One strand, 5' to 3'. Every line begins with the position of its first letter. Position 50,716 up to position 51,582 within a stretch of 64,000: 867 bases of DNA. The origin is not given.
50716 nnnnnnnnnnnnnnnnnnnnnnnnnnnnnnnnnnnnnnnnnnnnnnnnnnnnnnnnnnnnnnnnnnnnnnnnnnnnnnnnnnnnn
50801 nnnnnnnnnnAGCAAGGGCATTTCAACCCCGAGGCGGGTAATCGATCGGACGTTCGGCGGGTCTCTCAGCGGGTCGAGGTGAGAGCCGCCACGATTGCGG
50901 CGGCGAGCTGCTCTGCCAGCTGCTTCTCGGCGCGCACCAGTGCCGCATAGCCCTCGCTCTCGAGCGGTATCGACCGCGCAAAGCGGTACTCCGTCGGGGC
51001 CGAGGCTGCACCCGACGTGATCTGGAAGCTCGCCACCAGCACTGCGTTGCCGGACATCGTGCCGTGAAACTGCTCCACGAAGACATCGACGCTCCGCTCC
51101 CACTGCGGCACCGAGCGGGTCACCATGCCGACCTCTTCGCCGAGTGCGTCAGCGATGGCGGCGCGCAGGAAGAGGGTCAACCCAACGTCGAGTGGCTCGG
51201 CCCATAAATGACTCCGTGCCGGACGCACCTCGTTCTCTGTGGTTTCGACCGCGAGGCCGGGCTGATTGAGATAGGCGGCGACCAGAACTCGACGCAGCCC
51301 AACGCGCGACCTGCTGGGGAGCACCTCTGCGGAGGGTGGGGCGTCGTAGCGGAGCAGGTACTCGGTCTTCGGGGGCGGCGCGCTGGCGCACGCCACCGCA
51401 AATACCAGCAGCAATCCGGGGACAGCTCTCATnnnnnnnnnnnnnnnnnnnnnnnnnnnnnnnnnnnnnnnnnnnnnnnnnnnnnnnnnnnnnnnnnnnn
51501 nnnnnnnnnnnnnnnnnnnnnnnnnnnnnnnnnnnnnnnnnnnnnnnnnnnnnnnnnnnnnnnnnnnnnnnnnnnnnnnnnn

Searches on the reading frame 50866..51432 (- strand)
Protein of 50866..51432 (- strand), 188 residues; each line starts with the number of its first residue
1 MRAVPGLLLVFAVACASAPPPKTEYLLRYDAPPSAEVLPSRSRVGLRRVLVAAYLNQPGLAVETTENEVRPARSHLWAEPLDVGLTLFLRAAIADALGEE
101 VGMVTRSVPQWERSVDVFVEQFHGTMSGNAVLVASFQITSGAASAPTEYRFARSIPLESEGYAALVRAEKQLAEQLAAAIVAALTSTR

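Call 67: search_protein_families(library=ncbifam, max_evalue=0.001, proteins=[window:50866-51432:-])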
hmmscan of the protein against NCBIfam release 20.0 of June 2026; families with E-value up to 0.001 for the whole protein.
window:50866-51432:- (188 aa): 1 family
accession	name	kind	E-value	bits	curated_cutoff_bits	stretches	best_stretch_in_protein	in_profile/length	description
NF033620.0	pqiC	exception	2.9e-16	59.3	200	1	6-182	5-181/184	membrane integrity-associated transporter subunit PqiC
